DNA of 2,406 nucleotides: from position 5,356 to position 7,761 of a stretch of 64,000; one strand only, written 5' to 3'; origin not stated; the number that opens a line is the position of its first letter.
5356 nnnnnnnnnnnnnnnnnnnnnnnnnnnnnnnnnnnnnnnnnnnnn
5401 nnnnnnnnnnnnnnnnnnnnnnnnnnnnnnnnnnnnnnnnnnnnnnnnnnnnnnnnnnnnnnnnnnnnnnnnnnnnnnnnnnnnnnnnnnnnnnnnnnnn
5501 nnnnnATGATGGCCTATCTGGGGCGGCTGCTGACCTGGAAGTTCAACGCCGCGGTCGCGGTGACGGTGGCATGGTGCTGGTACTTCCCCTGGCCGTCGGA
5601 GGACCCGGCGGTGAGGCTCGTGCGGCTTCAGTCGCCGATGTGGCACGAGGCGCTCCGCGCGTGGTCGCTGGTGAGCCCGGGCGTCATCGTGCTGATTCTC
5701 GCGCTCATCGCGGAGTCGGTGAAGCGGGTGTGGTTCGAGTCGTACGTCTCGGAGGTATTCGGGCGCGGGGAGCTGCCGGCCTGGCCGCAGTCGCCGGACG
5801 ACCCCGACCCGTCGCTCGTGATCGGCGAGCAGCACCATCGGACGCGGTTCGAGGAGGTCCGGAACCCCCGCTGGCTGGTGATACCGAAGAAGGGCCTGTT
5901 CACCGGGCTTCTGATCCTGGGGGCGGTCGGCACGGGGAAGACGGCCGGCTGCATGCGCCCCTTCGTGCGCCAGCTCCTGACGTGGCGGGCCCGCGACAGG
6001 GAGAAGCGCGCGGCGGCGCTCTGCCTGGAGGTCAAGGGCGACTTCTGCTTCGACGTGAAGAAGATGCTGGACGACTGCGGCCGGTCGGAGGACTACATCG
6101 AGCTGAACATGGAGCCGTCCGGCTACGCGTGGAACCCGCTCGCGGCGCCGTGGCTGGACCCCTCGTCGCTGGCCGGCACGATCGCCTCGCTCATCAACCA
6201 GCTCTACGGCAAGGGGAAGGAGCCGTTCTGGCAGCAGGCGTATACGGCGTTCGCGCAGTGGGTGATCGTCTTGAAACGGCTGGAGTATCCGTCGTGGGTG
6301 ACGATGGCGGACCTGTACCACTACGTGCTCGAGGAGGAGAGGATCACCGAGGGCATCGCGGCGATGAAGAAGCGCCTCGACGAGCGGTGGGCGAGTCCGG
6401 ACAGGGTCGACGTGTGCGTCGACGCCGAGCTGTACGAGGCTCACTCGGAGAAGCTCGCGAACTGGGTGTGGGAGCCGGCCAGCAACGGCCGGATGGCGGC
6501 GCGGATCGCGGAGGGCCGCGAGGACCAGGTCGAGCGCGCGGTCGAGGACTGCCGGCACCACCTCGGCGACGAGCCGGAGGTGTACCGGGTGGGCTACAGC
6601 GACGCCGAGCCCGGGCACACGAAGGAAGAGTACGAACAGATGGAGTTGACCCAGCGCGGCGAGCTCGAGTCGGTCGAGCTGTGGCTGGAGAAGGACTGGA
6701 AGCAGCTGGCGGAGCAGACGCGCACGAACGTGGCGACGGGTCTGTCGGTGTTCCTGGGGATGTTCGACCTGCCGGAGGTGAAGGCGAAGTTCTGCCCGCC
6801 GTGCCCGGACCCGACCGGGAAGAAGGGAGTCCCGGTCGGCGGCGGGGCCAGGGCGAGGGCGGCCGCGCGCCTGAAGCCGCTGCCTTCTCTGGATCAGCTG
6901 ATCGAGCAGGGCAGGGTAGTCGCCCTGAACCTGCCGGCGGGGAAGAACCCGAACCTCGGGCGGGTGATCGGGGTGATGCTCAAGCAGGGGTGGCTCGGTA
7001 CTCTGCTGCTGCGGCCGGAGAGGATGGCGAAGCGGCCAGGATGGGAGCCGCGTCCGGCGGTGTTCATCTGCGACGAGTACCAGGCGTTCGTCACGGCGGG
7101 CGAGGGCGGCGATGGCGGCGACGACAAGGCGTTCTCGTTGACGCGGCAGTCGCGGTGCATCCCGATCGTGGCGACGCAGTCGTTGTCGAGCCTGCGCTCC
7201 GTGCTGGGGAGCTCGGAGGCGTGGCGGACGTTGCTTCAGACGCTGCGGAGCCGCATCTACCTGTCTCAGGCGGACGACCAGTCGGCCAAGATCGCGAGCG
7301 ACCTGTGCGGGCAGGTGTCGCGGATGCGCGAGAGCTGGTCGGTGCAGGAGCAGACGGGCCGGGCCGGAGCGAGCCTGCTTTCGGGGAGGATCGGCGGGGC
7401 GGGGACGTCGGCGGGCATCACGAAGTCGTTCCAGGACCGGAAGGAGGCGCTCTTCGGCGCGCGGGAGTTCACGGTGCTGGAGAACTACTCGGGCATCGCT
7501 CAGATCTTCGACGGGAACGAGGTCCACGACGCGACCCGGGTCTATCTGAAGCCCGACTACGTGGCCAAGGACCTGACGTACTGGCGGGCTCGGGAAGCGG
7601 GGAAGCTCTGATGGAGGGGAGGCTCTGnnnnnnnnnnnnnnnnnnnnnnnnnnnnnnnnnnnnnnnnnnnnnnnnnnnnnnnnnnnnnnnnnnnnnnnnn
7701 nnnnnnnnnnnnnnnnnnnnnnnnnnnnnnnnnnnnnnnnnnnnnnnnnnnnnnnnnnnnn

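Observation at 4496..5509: Orphan gene wedged between virB8 and the coupling protein: candidate non-canonical relaxase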

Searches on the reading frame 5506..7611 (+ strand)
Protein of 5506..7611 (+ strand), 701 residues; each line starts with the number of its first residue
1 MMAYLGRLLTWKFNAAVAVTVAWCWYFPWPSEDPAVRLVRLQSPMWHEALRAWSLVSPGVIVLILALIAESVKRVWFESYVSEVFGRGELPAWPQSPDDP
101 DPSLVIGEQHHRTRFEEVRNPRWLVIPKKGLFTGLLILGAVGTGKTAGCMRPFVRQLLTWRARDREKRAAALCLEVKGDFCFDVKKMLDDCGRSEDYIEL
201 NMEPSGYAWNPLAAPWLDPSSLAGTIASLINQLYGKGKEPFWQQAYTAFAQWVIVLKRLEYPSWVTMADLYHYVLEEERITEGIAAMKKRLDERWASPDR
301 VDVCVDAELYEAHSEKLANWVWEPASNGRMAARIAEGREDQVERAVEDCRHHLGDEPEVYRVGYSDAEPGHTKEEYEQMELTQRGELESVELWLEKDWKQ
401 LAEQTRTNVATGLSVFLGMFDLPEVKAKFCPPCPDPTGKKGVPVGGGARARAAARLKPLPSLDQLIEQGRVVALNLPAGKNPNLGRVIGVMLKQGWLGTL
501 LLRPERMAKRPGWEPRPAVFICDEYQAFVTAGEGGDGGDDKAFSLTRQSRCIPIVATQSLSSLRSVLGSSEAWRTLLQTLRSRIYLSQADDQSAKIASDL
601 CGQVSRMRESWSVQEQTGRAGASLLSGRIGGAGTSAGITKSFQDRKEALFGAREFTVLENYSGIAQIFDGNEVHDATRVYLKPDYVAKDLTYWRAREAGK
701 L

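Call 4: search_protein_families(library=pfam, proteins=[window:5506-7611:+], max_evalue=0.01)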
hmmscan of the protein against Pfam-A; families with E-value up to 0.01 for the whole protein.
window:5506-7611:+ (701 aa): 2 families
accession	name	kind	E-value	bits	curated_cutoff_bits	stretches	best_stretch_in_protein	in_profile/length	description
PF10412.15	TrwB_AAD_bind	-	1.8e-10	40.7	20.5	2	554-671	277-379/387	Type IV secretion-system coupling protein DNA-binding domain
PF12696.13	TraG-D_C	-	1e-07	32.3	22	1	541-626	20-98/126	TraM recognition site of TraD and TraG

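Call 5: search_protein_families(library=ncbifam, proteins=[window:5506-7611:+], max_evalue=0.1)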
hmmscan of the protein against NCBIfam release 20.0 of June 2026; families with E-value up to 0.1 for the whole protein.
window:5506-7611:+ (701 aa): 2 families
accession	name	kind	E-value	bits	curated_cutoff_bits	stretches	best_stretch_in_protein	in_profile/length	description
NF045973.1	conju_CD1115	equivalog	6.4e-10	38.5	250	1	136-275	28-166/442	VirD4-like conjugal transfer protein, CD1115 family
TIGR02759.1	TraD_Ftype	equivalog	1.6e-06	27.2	521.35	1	554-625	440-512/566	type IV conjugative transfer system coupling protein TraD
